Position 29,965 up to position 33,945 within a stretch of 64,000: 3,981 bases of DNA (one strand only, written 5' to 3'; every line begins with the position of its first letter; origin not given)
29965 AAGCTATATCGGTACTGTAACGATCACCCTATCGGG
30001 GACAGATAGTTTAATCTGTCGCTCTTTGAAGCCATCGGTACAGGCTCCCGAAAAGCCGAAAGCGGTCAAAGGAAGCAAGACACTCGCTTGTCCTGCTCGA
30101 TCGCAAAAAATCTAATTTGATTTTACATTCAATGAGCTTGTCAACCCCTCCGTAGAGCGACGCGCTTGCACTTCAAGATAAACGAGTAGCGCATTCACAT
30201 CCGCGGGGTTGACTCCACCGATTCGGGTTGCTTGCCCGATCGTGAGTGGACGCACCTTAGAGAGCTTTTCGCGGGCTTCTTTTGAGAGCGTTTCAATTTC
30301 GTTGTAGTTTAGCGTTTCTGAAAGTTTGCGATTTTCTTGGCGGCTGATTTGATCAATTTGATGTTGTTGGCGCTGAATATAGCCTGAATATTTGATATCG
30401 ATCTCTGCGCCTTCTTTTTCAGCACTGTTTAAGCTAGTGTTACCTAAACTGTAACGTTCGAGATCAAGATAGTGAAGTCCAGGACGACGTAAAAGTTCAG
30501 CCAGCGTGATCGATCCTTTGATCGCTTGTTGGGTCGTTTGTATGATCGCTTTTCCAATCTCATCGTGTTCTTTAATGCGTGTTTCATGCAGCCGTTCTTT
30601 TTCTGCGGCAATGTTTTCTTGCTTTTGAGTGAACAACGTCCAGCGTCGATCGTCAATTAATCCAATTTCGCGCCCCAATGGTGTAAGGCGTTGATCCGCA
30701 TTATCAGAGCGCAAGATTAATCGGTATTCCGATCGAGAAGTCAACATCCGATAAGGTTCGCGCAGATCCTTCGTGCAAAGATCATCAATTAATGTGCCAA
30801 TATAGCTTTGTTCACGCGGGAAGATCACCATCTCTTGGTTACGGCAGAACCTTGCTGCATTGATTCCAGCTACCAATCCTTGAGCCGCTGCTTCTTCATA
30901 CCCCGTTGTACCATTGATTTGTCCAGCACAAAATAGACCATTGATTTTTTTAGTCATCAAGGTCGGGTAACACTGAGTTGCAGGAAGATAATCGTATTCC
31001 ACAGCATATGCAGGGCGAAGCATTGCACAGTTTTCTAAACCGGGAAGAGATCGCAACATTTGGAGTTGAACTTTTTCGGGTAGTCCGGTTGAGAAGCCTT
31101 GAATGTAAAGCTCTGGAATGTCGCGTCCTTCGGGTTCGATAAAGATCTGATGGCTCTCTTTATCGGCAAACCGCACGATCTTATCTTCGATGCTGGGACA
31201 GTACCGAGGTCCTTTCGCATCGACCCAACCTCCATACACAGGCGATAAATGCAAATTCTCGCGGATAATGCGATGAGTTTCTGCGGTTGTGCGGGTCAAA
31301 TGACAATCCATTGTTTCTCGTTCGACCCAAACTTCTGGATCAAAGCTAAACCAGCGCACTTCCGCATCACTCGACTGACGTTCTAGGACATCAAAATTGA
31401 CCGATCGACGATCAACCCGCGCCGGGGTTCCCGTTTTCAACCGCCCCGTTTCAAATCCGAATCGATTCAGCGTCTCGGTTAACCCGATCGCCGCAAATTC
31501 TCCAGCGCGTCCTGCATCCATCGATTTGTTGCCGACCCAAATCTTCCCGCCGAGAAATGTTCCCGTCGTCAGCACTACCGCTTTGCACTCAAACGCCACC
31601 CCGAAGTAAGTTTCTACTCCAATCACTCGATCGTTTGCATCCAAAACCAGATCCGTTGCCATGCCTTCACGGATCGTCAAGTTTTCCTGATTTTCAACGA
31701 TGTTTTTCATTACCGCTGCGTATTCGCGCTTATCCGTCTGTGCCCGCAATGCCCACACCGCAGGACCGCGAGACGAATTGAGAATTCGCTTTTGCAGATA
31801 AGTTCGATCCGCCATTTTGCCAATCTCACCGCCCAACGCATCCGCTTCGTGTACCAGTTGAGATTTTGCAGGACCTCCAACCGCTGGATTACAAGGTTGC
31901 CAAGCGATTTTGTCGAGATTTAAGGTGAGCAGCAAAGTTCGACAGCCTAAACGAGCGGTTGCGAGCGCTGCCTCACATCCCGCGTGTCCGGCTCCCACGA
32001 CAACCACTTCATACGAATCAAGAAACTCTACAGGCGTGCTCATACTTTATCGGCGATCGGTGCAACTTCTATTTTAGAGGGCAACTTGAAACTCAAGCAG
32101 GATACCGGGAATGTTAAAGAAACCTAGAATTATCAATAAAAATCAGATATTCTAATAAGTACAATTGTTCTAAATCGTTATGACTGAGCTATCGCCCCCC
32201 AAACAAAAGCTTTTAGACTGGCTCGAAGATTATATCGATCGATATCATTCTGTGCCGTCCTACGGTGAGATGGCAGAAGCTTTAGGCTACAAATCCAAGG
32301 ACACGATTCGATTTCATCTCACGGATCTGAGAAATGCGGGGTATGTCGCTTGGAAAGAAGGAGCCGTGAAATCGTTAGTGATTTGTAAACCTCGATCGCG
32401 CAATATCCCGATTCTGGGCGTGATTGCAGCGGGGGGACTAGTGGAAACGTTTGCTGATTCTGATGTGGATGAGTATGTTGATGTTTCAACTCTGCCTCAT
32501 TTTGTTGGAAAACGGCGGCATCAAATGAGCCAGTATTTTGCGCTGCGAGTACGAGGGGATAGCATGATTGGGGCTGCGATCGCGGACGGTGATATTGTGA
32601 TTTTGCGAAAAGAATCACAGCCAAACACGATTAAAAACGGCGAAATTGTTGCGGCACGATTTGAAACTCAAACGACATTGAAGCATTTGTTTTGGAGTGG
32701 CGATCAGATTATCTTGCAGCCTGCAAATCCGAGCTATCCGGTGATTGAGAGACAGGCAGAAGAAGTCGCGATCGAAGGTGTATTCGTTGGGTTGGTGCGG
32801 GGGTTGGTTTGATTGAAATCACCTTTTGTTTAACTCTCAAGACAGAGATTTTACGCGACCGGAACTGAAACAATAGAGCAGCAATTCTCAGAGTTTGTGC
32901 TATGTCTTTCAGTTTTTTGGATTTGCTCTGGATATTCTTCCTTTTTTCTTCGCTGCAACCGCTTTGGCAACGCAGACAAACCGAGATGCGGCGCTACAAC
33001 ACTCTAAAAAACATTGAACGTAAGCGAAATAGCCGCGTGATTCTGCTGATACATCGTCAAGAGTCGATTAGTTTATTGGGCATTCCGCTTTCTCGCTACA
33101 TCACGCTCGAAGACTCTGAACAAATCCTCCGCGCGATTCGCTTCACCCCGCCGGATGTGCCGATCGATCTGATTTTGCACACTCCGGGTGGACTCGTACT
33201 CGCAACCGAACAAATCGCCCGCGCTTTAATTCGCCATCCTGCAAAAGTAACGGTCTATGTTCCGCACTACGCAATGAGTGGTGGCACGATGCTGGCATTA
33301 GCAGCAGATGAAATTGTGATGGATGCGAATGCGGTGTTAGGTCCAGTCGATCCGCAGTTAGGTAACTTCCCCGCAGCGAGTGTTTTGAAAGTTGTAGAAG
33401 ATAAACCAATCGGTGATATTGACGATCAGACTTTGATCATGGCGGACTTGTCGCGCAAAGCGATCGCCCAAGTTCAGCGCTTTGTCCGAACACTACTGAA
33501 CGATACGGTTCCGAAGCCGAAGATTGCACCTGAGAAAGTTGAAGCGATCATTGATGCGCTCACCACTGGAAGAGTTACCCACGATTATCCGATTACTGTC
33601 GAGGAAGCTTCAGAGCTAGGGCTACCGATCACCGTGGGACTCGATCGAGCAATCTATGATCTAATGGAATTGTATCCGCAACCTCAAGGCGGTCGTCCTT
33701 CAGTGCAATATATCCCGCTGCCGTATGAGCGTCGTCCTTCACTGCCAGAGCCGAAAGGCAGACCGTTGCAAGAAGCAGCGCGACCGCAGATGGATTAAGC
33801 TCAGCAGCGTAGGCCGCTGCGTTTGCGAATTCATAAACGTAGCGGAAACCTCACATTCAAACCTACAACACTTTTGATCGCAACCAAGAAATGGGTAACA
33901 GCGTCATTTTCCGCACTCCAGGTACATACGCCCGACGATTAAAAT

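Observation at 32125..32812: Second LexA with intact autocleavage machinery but a different recognition helix, under a perfect canonical LexA box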

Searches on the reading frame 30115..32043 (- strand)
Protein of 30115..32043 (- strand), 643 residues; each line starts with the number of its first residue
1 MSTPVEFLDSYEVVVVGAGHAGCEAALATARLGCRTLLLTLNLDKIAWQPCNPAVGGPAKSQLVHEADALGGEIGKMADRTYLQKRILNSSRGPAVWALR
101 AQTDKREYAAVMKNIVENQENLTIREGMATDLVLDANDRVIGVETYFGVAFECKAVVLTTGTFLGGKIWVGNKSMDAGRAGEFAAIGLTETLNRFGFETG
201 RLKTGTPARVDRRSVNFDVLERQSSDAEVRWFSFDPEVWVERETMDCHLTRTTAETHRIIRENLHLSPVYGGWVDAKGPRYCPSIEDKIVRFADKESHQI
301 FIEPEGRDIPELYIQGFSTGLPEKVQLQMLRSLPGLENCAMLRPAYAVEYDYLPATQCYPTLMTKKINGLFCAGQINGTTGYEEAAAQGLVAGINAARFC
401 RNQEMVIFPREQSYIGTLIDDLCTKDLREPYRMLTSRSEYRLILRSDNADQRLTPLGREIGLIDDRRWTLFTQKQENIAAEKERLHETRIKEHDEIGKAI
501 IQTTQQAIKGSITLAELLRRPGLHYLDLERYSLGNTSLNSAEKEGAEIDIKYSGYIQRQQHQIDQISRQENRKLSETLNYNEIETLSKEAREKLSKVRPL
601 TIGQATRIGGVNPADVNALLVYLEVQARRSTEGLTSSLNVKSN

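Call 3: search_protein_families(library=pfam, proteins=[window:30115-32043:-])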
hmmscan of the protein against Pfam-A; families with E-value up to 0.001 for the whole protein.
window:30115-32043:- (643 aa): 5 families
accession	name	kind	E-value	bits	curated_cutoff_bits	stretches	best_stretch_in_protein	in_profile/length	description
PF01134.28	GIDA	-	4.3e-162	540.1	22.1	1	13-404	2-391/391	Glucose inhibited division protein A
PF21680.2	GIDA_C_1st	-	2.8e-23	82.9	24.7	1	465-560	1-96/96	tRNA modifying enzyme MnmG/GidA C-terminal helical domain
PF13932.14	SAM_GIDA_C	-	7.2e-23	80.6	27.1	1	565-620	2-57/57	tRNA modifying enzyme MnmG/GidA C-terminal helical bundle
PF12831.13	FAD_oxidored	-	1.5e-05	24.9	27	1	12-146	1-127/416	FAD dependent oxidoreductase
PF07992.20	Pyr_redox_2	-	3.7e-05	23.7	26.1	1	11-110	1-58/291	Pyridine nucleotide-disulphide oxidoreductase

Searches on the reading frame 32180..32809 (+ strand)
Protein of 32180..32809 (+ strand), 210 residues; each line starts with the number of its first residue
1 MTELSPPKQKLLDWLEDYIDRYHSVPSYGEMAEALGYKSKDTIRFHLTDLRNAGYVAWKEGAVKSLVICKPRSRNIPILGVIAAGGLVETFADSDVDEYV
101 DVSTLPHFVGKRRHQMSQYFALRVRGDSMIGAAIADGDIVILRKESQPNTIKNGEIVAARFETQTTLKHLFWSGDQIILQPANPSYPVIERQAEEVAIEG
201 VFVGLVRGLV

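Call 3: search_protein_families(library=pfam, proteins=[window:32180-32809:+])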
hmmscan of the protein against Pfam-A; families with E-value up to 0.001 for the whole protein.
window:32180-32809:+ (210 aa): 3 families
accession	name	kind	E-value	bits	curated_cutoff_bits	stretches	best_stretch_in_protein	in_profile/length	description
PF00717.28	Peptidase_S24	-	7.6e-23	80.9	23.3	1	77-203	1-116/116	Peptidase S24-like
PF01726.22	LexA_DNA_bind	-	1.4e-11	44.4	23.7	1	1-62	1-62/65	LexA DNA binding domain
PF13730.12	HTH_36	-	0.00095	19.4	25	0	4-56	3-55/55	Helix-turn-helix domain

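Call 4: search_protein_families(library=ncbifam, proteins=[window:32180-32809:+])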
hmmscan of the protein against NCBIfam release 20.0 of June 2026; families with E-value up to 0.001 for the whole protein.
window:32180-32809:+ (210 aa): 2 families
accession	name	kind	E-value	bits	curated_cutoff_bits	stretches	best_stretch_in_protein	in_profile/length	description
TIGR00498.1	lexA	equivalog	1.6e-42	145.4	110.95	1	1-207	1-200/203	transcriptional repressor LexA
NF007621.2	PRK10276.1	subfamily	6.1e-14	52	110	1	117-205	27-113/115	translesion error-prone DNA polymerase V autoproteolytic subunit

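Call 8: find_homologous_proteins(query=window:32180-32809:+)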
Query window:32180-32809:+ (210 aa): 6392 proteins with E <= 0.001 among 7161 candidates; the best 120 are listed.
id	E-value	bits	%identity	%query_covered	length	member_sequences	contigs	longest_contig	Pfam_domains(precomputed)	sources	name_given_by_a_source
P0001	1.4e-127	441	92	100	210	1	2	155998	PF00717.29,PF01726.23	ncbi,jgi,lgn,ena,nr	ncbi:MAG: transcriptional repressor LexA [Plectolyngbya sp. WJT66-NPBG17]|jgi:repressor LexA|nr:tran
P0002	3.7e-127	440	93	100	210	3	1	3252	PF13730.13,PF00717.29,PF01726.23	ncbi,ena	-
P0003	1.3e-126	438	93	100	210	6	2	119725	PF00717.29,PF01726.23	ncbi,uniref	ncbi:transcriptional repressor LexA [Leptolyngbya sp. AN03gr2]|uniref:transcriptional repressor LexA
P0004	3.8e-125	433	91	100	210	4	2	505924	PF00717.29,PF01726.23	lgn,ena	-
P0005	5.1e-123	426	89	100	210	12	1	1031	PF00717.29,PF01726.23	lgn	-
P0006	1.7e-121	421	90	100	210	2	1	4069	PF00717.29,PF01726.23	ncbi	-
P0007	9.0e-121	419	88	100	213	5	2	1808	PF00717.29,PF01726.23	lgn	-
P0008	2.1e-117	408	85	100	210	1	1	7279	PF00717.29,PF01726.23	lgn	-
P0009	4.0e-108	378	82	99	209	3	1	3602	PF13730.13,PF00717.29,PF01726.23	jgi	jgi:repressor LexA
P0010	4.8e-97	342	73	100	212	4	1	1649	PF00717.29,PF01726.23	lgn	-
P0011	9.5e-95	334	71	100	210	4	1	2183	PF00717.29,PF01726.23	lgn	-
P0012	7.0e-91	321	70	100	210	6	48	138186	PF00717.29,PF01726.23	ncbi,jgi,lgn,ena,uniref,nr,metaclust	ncbi:MAG: repressor LexA [Candidatus Parcubacteria bacterium]|uniref:transcriptional repressor LexA 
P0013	2.0e-88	313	67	100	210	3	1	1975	PF00717.29,PF01726.23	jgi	jgi:repressor LexA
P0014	3.2e-87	309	66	100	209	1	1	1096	PF00717.29,PF01726.23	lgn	-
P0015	7.8e-82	292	63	100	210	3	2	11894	PF00717.29,PF01726.23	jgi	-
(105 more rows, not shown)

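Call 35: search_protein_families(library=phrogs, proteins=[window:32180-32809:+])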
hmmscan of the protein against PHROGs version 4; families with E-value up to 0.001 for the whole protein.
window:32180-32809:+ (210 aa): 8 families
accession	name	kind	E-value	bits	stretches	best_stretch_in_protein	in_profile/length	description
phrog_4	-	transcription regulation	3.3e-19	70.1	1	71-207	209-337/400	transcriptional repressor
phrog_811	-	DNA, RNA and nucleotide metabolism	2.4e-13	50.9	1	115-206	44-132/140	UmuD-like protein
phrog_8558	-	unknown function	1.5e-10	42.3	1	118-203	19-105/114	-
phrog_6201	-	transcription regulation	5.9e-10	40.1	1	100-200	7-109/121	CI-like repressor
phrog_3502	-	unknown function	1.2e-09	39.3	1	2-70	47-115/131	-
phrog_362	-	transcription regulation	8.5e-06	27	1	1-71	1-71/106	transcriptional repressor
phrog_24920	-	unknown function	2.7e-05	25.1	1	3-69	3-69/125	-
phrog_270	-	DNA, RNA and nucleotide metabolism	0.00076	19.9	1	3-61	44-102/383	replication initiation protein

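Call 46: search_solved_structures(query=window:32180-32809:+, show_alignments=2)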
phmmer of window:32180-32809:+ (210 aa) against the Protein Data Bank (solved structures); distinct sequences matched with E-value up to 0.001: 21.
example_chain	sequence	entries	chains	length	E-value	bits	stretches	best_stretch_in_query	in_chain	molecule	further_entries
3k2z_A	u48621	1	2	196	1e-21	80.8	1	4-208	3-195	LexA repressor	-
7b5g_A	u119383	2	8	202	1.6e-19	73.6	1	4-207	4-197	LexA repressor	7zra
7ocj_A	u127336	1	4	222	2.2e-19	73.1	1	4-207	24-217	LexA repressor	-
1jhh_A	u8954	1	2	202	4.1e-19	72.3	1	4-207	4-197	LEXA REPRESSOR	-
3jso_A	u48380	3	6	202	1.1e-18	70.9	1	4-207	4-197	LexA repressor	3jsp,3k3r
8trg_I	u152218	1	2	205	1.1e-18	70.8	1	4-207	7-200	LexA repressor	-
1jhf_A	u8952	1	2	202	1.2e-18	70.8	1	4-207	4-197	LEXA REPRESSOR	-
8s7g_A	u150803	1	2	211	1.8e-16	63.7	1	4-207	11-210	LexA repressor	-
6a2r_A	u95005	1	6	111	1.8e-11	47.3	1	118-191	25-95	LexA repressor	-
6a2q_A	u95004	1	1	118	2.2e-11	47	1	118-191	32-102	LexA repressor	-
6a2s_A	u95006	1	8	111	4.9e-11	45.9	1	118-191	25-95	LexA repressor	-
6a2t_A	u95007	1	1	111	1.3e-10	44.6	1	118-191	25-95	LexA repressor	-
1jhc_A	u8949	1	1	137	5.1e-10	42.6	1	115-207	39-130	LEXA REPRESSOR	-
8b0v_A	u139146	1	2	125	1.7e-09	40.8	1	76-207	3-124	LexA repressor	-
8gms_A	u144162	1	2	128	2.1e-09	40.5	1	117-207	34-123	LexA repressor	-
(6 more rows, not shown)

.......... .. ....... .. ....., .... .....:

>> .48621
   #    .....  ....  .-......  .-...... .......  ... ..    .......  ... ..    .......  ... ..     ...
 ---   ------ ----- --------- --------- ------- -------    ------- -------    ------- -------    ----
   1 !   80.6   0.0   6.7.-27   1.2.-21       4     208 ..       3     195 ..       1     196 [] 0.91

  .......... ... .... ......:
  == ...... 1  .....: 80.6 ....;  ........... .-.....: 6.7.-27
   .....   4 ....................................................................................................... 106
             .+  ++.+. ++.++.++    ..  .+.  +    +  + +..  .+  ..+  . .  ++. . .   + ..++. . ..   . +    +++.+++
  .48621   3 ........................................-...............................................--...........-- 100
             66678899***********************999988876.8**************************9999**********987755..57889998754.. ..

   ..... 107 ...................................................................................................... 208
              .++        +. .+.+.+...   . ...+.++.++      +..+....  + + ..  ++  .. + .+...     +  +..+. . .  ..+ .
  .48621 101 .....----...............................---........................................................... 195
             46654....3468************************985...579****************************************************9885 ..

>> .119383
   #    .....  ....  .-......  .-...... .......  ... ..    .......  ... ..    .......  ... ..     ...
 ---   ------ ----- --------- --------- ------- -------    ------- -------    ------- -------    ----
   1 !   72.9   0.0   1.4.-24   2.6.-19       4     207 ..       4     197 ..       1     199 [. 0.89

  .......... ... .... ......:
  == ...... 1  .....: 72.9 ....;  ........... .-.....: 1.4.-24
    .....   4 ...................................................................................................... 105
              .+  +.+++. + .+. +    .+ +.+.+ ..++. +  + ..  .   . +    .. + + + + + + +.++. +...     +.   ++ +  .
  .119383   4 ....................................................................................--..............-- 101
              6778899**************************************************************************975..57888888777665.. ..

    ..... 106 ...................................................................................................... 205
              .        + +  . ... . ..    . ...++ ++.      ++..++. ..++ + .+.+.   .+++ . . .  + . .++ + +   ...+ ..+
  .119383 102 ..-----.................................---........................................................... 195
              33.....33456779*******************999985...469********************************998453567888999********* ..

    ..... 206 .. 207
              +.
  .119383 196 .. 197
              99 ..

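Call 54: find_related_loci(query=window:32180-32809:+, collection=genome_contigs, flank=3000)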
Query window:32180-32809:+ (210 aa) in genome_contigs; peptide patterns used: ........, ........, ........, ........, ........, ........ (x = any residue, [..] = any of these).
234 stretches matched a pattern; 6 encode a relative of the query (tblastn E <= 1e-3); 6 distinct loci.
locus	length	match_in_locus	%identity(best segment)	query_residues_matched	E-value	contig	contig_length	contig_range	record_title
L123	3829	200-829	95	1-210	2e-138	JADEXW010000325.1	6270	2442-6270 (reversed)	Pseudanabaenaceae cyanobacterium LEGE 13415 NODE_831_length_6270_cov_3.08579, whole genome shotgun sequence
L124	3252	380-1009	93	1-210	6e-141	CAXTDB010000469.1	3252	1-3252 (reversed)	MAG TPA_asm: uncultured Leptolyngbya sp. isolate public_SRR1531569_metawrap_bin.7 genome assembly, contig: public_SRR153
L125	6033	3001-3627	92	1-209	2e-135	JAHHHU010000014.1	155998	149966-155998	MAG: Phormidium tanganyikae FI6-MK23 scaffold_137_c1, whole genome shotgun sequence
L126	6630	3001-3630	93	1-210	5e-135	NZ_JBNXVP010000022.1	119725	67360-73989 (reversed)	Leptolyngbya sp. AN10 NODE_22_length_119725_cov_21.093505, whole genome shotgun sequence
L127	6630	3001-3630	81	1-210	6e-115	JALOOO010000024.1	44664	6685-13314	MAG: Leptolyngbya sp. Prado105 scaffold_1386, whole genome shotgun sequence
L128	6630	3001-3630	88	1-210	5e-129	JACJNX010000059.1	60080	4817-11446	Cyanobacteria bacterium FACHB-63 contig59, whole genome shotgun sequence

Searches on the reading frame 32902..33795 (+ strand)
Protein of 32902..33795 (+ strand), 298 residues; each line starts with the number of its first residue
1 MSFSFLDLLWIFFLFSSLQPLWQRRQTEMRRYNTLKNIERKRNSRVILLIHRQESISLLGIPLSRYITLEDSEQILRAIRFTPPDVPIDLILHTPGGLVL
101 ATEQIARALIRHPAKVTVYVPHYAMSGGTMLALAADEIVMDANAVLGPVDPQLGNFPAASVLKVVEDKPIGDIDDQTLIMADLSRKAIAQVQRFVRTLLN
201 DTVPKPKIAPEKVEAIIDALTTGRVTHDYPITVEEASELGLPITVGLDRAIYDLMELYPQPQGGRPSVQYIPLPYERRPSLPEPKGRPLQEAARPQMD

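Call 3: search_protein_families(library=pfam, proteins=[window:32902-33795:+])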
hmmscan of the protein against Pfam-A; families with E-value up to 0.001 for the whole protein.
window:32902-33795:+ (298 aa): 5 families
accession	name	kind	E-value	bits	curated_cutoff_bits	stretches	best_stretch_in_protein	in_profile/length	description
PF01972.22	SDH_protease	-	5.1e-116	387.1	31.3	1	5-277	10-278/286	ClpP-like SDH-type serine proteinase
PF25145.1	NfeD1b_N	-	4.3e-11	43.2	40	1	90-148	36-94/189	NfeD1b, N-terminal domain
PF00378.25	ECH_1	-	6.3e-05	22.9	27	1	112-166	87-141/251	Enoyl-CoA hydratase/isomerase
PF01343.23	Peptidase_S49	-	0.00019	21.9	24.9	1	115-147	8-40/154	Peptidase family S49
PF00574.28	CLP_protease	-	0.00054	20.3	20.2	0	73-137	31-98/182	Clp protease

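Call 4: search_protein_families(library=ncbifam, proteins=[window:32902-33795:+])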
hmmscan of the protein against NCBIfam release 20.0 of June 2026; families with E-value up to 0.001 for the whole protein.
window:32902-33795:+ (298 aa): 6 families
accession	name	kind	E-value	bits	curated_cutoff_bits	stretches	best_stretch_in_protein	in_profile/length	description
NF047768.1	Clp_like_SDH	equivalog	1e-124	415.1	250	1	8-272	1-260/260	SDH family Clp fold serine proteinase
NF045542.1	Clp_rel_HeadMat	equivalog_domain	6.6e-12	45.7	120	1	75-146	23-95/165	head maturation protease, ClpP-related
NF045540.1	scaf_prot_MCP1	exception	6e-09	35.1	475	1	82-146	27-91/652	ClpP-like prohead protease/major capsid protein fusion protein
TIGR00706.1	SppA_dom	equivalog_domain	2.7e-06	27.2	155.45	1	89-148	36-97/208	signal peptide peptidase SppA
NF008745.0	PRK11778.1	equivalog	7.7e-05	22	259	1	90-149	135-197/345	protease SohB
NF005637.0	PRK07396.1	equivalog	0.00046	19.7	380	0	106-158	100-152/273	1,4-dihydroxy-2-naphthoyl-CoA synthase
